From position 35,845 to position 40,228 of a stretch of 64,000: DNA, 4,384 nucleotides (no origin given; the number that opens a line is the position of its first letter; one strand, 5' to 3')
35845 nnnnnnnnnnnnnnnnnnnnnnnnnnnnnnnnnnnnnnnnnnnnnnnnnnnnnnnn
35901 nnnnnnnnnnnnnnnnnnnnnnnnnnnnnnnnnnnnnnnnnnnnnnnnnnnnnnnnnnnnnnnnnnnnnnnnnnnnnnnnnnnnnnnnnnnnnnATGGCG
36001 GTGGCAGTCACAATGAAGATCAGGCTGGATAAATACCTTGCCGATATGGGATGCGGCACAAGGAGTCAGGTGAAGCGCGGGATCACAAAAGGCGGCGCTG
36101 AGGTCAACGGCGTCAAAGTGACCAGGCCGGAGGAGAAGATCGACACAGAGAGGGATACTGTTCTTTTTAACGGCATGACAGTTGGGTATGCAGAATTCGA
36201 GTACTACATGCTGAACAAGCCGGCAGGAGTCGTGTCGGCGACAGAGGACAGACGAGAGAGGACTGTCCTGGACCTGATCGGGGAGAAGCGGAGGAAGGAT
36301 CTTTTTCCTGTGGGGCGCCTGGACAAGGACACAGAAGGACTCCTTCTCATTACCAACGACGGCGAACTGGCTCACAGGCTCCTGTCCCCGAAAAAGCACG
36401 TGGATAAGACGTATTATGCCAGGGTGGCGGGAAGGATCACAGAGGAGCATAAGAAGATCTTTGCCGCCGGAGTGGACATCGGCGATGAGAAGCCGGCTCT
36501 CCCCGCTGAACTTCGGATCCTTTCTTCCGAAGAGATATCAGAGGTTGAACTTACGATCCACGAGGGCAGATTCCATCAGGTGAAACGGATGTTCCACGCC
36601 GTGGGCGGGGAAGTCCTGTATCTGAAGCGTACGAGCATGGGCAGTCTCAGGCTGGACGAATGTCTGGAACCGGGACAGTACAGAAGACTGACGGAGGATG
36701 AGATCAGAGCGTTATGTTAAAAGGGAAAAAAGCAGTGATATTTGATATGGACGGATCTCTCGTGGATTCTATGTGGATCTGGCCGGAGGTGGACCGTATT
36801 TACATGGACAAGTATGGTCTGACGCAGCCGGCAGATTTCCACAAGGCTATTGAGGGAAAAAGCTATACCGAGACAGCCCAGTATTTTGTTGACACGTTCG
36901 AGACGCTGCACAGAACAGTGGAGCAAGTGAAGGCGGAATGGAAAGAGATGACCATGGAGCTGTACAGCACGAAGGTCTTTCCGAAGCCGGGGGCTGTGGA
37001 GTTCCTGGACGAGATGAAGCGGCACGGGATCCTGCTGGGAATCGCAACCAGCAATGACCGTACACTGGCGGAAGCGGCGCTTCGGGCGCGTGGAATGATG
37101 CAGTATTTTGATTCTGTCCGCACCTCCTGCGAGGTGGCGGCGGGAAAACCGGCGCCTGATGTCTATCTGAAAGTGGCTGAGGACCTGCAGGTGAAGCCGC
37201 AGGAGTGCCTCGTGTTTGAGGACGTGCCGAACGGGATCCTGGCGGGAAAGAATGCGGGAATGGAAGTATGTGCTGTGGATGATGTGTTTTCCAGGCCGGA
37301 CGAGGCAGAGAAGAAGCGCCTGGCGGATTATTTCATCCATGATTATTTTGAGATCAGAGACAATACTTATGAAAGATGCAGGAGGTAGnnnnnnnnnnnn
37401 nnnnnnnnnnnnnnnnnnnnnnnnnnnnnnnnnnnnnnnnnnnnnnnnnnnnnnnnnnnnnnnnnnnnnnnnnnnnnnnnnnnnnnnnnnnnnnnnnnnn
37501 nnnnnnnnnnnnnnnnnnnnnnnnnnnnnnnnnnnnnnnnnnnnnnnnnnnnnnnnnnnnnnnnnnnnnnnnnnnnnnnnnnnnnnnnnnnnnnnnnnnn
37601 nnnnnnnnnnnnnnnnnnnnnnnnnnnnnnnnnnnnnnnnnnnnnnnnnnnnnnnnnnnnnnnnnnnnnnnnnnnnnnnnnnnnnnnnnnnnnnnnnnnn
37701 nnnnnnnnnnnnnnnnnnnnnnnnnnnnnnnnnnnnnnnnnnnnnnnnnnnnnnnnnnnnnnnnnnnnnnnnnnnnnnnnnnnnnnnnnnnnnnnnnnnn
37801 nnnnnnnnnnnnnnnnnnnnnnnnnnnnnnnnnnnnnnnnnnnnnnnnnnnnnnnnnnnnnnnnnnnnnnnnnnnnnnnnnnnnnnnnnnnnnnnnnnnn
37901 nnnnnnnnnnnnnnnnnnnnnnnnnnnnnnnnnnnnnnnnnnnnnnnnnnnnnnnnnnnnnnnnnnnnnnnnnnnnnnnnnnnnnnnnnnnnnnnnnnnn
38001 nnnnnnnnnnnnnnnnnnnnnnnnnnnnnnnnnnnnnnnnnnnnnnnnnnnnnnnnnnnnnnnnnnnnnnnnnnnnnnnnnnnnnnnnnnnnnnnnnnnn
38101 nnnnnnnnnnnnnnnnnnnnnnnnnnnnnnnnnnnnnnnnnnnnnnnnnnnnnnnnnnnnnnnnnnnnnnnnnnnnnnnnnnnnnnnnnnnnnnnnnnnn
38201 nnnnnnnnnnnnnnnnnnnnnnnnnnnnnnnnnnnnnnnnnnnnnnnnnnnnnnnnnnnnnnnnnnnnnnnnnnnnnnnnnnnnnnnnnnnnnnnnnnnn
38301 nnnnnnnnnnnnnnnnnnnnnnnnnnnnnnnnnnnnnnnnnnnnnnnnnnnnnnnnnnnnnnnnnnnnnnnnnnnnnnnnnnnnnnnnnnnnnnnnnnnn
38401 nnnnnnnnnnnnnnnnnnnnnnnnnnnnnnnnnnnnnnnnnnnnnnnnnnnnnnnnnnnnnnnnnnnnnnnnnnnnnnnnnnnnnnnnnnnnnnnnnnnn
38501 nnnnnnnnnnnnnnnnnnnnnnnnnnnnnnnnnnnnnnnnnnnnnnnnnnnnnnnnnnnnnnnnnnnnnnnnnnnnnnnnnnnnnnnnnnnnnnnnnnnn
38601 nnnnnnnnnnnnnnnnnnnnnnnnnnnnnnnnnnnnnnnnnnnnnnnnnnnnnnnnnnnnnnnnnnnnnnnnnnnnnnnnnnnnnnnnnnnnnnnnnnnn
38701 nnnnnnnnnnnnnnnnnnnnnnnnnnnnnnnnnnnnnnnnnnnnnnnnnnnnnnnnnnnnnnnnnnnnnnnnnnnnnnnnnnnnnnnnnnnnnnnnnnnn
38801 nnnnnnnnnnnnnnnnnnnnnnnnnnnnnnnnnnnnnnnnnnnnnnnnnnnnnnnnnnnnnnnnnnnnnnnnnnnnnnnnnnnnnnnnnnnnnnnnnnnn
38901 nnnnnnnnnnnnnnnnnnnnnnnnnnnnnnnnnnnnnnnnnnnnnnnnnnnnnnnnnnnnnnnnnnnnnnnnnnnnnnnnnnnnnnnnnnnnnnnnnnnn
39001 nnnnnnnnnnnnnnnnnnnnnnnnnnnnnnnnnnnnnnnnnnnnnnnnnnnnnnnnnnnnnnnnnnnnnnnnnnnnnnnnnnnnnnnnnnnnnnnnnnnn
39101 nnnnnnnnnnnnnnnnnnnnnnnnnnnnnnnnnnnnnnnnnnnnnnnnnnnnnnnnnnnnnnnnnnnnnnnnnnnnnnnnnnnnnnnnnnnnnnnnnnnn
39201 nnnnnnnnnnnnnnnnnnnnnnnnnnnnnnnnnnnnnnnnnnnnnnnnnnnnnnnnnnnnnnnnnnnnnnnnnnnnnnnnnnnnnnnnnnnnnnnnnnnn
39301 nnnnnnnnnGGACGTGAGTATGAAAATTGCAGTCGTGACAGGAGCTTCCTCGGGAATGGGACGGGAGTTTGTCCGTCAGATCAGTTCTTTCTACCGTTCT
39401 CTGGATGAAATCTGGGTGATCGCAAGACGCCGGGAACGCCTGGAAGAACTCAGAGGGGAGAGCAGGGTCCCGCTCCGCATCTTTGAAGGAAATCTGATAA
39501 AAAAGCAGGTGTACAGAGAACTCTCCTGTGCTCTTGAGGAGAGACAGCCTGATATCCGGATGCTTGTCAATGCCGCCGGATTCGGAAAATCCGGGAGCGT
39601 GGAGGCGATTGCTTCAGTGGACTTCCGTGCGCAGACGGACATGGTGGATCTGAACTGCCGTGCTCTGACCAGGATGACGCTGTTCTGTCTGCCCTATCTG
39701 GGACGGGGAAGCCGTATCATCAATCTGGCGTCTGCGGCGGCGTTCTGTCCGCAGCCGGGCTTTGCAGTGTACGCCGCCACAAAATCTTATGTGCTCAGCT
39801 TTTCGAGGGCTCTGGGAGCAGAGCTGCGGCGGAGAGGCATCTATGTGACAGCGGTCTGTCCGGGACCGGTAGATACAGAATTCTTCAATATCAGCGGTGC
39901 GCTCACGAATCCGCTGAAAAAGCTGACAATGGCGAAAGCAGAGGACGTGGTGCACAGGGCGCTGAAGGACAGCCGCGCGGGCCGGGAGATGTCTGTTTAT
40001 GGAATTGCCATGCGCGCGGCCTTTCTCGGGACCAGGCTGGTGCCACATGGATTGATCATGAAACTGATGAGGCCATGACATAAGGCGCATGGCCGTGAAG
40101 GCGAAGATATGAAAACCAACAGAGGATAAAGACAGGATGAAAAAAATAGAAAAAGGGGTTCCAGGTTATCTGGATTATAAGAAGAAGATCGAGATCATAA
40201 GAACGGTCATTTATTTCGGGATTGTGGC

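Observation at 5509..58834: Both Rnf and Ech ferredoxin-driven ion pumps in one genome segment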

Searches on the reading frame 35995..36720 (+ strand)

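Call 10: search_protein_families(library=pfam, proteins=[window:35995-36720:+], max_evalue=0.00001)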
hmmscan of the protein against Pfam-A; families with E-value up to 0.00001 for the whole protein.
window:35995-36720:+ (241 aa): 2 families
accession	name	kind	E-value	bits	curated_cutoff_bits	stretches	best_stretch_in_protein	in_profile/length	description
PF00849.27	PseudoU_synth_2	-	7.3e-28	98.2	26.8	1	70-202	2-152/152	RNA pseudouridylate synthase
PF01479.30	S4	-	8.7e-08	32.2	22.8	1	10-51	2-44/48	S4 domain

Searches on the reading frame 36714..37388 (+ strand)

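Call 10: search_protein_families(library=pfam, proteins=[window:36714-37388:+], max_evalue=0.00001)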
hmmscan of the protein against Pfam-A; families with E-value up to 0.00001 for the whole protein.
window:36714-37388:+ (224 aa): 4 families
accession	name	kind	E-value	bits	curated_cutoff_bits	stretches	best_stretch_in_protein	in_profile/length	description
PF13419.12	HAD_2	-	6.4e-32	111.5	23.8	1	8-188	1-178/178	Haloacid dehalogenase-like hydrolase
PF00702.32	Hydrolase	-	2.9e-31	109.8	26.4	1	6-182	2-191/191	haloacid dehalogenase-like hydrolase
PF13242.12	Hydrolase_like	-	3.1e-06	27.4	22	1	143-210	2-71/75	HAD-hyrolase-like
PF12710.13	HAD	-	3.3e-06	28.1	27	1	8-140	1-133/189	haloacid dehalogenase-like hydrolase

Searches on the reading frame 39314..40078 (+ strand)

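Call 10: search_protein_families(library=pfam, proteins=[window:39314-40078:+], max_evalue=0.00001)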
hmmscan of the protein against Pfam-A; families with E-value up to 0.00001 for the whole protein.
window:39314-40078:+ (254 aa): 2 families
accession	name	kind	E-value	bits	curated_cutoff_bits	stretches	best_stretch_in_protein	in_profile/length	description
PF00106.31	adh_short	-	8.4e-31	107.4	26.6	1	4-191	1-187/195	short chain dehydrogenase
PF13561.12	adh_short_C2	-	7.4e-22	78.5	27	1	12-191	3-181/236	Enoyl-(Acyl carrier protein) reductase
